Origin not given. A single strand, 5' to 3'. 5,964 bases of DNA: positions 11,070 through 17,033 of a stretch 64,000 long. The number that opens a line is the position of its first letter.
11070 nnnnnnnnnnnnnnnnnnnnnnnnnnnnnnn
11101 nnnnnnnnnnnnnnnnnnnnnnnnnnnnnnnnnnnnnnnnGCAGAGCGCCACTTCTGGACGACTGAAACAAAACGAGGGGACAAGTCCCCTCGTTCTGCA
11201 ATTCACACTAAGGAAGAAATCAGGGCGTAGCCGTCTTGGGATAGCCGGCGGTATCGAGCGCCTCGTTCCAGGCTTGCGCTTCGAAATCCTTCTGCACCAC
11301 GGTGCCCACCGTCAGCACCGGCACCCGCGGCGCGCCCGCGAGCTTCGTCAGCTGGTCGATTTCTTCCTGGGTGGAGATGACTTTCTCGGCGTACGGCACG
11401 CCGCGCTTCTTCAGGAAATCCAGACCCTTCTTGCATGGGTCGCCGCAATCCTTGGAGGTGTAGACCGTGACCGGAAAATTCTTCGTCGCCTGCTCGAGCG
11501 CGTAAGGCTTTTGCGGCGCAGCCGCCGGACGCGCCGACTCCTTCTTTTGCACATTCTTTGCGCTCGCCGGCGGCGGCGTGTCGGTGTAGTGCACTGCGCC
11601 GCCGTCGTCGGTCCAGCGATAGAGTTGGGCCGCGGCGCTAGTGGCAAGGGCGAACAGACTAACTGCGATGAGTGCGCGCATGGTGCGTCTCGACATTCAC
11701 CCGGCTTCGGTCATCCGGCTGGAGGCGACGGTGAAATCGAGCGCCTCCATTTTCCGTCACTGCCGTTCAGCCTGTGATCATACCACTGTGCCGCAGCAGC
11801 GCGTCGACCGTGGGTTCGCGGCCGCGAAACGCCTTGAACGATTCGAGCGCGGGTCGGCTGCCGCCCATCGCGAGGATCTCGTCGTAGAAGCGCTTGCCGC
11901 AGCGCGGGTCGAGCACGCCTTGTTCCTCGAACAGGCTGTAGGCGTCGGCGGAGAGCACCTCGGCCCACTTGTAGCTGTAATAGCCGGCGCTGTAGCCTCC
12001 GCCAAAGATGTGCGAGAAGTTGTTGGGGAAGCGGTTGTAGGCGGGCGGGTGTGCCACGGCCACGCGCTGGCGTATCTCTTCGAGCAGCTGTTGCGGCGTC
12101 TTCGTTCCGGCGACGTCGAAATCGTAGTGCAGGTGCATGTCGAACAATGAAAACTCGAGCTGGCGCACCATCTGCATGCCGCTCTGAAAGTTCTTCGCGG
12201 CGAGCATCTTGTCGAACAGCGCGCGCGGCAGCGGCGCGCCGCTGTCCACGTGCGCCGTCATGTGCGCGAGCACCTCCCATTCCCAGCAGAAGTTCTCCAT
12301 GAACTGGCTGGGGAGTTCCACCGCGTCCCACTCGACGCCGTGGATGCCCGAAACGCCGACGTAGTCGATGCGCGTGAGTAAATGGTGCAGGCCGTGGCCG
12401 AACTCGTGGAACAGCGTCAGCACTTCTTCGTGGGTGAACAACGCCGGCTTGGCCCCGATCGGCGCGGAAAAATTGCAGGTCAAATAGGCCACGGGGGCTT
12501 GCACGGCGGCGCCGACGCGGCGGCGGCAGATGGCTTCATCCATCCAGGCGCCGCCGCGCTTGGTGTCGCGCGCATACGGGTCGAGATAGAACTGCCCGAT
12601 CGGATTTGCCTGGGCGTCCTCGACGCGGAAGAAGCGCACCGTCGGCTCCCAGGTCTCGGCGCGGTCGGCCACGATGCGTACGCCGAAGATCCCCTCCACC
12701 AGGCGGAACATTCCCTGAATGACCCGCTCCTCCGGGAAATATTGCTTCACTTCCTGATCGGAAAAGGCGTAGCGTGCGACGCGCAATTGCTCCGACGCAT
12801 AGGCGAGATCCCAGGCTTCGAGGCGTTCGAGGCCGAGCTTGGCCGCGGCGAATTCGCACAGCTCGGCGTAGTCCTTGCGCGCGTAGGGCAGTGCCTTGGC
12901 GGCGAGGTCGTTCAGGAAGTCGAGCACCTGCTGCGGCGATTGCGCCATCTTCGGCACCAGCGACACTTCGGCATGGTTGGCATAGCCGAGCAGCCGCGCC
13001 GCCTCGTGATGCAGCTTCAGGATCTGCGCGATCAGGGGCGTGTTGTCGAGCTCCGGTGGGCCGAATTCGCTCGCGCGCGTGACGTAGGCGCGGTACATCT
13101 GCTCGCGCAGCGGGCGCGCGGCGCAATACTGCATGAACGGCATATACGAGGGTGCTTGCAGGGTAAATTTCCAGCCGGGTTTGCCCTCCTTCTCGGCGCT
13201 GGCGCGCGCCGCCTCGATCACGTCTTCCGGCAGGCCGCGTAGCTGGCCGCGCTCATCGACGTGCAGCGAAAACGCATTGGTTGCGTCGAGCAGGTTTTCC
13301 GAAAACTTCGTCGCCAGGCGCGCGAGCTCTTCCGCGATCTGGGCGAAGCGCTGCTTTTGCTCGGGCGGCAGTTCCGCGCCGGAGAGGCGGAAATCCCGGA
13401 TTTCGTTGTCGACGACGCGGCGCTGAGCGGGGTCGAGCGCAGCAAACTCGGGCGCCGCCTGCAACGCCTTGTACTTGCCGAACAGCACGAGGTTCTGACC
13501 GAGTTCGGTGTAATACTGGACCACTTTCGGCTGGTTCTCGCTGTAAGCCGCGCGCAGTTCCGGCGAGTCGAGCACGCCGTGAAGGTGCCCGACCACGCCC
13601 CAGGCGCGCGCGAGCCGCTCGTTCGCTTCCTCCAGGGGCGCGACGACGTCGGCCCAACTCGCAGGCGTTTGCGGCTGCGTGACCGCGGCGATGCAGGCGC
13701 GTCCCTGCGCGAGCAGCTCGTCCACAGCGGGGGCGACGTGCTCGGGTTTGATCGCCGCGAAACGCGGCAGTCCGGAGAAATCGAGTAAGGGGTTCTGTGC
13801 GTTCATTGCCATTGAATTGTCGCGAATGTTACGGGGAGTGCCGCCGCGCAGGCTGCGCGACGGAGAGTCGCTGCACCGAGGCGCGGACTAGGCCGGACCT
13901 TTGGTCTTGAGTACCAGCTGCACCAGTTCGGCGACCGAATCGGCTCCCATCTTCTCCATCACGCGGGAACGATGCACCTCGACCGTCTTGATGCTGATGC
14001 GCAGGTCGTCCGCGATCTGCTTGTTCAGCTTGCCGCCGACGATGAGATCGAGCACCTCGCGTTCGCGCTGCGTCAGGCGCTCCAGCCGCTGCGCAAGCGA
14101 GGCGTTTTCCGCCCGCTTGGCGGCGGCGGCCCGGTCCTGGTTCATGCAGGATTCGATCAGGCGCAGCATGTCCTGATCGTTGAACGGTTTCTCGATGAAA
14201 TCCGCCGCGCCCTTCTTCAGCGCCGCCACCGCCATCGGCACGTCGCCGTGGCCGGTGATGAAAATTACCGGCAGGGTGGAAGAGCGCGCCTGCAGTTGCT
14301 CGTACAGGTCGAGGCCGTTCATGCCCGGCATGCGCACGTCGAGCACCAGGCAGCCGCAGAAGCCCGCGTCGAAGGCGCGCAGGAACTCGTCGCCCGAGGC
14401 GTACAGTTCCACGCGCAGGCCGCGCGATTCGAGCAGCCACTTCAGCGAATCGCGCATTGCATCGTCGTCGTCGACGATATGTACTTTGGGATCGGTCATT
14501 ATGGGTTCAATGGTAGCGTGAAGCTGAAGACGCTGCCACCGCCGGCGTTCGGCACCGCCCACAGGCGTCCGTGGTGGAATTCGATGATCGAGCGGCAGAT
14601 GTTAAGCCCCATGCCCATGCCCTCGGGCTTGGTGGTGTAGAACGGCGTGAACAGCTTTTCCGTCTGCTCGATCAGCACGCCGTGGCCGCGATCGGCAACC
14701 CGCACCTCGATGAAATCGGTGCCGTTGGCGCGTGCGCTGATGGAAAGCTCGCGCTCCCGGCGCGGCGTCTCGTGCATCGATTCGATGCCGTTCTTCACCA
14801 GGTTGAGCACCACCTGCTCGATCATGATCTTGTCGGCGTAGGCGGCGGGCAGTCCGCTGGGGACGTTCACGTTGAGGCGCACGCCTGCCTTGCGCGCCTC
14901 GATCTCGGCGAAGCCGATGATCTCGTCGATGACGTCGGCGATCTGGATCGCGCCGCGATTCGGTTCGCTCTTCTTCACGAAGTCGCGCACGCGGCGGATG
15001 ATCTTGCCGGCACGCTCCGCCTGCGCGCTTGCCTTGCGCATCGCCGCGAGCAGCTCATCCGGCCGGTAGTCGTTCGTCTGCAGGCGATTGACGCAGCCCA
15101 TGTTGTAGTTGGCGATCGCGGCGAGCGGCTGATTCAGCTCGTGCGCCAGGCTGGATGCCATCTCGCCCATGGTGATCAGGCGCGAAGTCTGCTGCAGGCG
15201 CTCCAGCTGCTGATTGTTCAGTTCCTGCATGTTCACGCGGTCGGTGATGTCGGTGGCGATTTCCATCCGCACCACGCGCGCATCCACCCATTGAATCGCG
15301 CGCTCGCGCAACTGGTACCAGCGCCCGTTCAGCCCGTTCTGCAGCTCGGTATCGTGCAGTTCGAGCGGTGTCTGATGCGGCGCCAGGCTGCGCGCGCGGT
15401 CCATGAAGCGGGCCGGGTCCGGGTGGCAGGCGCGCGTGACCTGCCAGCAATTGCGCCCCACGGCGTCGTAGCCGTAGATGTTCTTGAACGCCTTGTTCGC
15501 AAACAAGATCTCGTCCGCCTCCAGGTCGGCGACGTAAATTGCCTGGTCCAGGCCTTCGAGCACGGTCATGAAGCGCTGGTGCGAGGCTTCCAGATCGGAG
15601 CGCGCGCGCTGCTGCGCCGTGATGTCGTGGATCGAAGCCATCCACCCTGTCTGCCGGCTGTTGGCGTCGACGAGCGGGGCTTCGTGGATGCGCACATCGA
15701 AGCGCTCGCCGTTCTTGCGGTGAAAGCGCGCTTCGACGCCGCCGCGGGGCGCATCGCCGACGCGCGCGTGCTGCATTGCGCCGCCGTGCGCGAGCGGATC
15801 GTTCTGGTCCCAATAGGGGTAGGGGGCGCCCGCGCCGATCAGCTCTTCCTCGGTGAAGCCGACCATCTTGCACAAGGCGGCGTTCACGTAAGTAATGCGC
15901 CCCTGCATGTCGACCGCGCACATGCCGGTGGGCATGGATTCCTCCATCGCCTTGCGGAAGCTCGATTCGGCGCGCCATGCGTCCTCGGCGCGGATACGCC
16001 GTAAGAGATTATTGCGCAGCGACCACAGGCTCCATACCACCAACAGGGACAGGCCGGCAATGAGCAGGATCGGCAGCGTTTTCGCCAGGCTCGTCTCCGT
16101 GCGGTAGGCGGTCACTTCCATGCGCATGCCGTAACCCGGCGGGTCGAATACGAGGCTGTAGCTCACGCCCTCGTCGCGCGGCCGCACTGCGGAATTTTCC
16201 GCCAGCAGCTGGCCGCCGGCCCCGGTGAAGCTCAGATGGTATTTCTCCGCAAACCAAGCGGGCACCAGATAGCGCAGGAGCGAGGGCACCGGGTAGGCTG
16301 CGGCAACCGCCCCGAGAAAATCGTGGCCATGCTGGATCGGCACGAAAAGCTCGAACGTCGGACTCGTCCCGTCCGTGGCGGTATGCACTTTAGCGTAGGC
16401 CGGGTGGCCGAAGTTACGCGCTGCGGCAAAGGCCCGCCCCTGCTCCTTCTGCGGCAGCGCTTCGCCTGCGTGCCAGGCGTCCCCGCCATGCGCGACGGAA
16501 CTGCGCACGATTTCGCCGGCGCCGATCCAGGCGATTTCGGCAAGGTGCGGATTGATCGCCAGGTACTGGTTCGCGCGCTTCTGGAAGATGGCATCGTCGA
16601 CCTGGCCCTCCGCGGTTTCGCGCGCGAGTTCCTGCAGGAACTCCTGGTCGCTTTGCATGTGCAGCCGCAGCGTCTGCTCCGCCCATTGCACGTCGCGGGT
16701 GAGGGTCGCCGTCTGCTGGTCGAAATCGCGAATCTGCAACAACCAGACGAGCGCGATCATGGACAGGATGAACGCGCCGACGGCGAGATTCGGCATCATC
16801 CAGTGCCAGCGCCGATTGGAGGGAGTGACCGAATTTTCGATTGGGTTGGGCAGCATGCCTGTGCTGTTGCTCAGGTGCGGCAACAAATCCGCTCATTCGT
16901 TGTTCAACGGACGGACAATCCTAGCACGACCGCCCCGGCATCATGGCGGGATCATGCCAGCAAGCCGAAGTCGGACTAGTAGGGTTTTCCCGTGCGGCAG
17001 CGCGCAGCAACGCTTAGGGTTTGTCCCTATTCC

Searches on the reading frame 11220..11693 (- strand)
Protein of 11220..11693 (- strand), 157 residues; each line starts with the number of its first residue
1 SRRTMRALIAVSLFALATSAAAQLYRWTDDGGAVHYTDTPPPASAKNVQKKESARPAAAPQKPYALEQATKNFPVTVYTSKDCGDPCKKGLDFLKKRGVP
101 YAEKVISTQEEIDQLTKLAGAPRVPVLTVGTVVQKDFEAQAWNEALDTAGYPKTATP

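Call 23: search_protein_families(library=pfam, proteins=[window:11220-11693:-], max_evalue=0.00001)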
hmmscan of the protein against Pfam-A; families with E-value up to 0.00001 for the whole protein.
window:11220-11693:- (157 aa): 2 families
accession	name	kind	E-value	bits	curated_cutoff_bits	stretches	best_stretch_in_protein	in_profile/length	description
PF13511.11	DUF4124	-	6.9e-13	49.1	22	1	12-62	2-51/56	Domain of unknown function (DUF4124)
PF00462.30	Glutaredoxin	-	3.9e-07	30.6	22.9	1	75-131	1-57/60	Glutaredoxin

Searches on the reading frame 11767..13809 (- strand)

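Call 23: search_protein_families(library=pfam, proteins=[window:11767-13809:-], max_evalue=0.00001)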
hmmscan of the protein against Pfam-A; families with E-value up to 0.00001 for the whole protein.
window:11767-13809:- (680 aa): 2 families
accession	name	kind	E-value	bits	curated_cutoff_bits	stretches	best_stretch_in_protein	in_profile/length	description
PF01432.26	Peptidase_M3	-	1.4e-142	476.7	27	1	225-676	1-456/457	Peptidase family M3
PF19310.4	TOP_N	-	3.6e-33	114.4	27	1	49-151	20-122/123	Neurolysin/Thimet oligopeptidase, N-terminal domain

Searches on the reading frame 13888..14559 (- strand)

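Call 23: search_protein_families(library=pfam, proteins=[window:13888-14559:-], max_evalue=0.00001)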
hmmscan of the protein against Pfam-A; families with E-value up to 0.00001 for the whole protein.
window:13888-14559:- (223 aa): 3 families
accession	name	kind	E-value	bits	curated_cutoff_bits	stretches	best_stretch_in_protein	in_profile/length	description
PF00072.30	Response_reg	-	4.2e-32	111.1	30.2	1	26-135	1-110/111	Response regulator receiver domain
PF00196.25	GerE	-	1.6e-20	72.9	23.5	1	161-215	2-56/57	Bacterial regulatory proteins, luxR family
PF08281.18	Sigma70_r4_2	-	7.2e-08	32.4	25.7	1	154-204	3-54/54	Sigma-70, region 4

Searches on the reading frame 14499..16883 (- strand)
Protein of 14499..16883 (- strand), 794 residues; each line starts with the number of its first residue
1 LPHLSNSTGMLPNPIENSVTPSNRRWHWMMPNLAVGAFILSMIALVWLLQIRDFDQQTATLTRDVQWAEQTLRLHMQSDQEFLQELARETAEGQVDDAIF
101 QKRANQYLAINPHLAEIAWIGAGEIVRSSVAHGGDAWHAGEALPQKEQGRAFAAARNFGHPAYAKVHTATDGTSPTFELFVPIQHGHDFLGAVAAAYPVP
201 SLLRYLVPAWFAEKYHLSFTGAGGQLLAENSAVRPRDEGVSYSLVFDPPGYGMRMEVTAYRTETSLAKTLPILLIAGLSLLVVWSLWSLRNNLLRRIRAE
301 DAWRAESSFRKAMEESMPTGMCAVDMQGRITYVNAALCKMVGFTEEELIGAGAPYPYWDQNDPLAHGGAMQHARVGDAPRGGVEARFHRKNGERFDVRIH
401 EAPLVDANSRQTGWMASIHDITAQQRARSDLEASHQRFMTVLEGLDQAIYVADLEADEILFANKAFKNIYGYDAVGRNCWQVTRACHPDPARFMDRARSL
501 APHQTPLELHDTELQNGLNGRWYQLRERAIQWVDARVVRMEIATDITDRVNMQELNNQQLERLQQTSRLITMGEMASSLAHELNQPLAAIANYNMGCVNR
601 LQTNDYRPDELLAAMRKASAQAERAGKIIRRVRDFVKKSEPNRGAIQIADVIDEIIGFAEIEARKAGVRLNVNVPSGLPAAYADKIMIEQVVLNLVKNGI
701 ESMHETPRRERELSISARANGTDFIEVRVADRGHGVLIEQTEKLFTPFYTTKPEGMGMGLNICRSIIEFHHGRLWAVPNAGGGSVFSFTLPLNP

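Call 23: search_protein_families(library=pfam, proteins=[window:14499-16883:-], max_evalue=0.00001)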
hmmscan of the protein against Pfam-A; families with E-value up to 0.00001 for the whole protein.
window:14499-16883:- (794 aa): 7 families
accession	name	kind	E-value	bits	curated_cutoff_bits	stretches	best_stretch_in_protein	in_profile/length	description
PF02518.31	HATPase_c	-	9.7e-22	78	26.4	1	684-793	2-110/111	Histidine kinase-, DNA gyrase B-, and HSP90-like ATPase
PF00989.32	PAS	-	1.8e-18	67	22.6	1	309-421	2-113/113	PAS fold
PF13426.13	PAS_9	-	5.5e-18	65.6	27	1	318-423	1-103/103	PAS domain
PF13188.13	PAS_8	-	2.2e-16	59.5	21.8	2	436-495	1-59/65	PAS domain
PF08448.16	PAS_4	-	9.6e-13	48.8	23.1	1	315-425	2-109/110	PAS fold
PF00512.31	HisKA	-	1.5e-07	31.8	26.9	1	572-639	2-64/66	His Kinase A (phospho-acceptor) domain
PF12860.13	PAS_7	-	1.2e-06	29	27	0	315-427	2-113/115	PAS fold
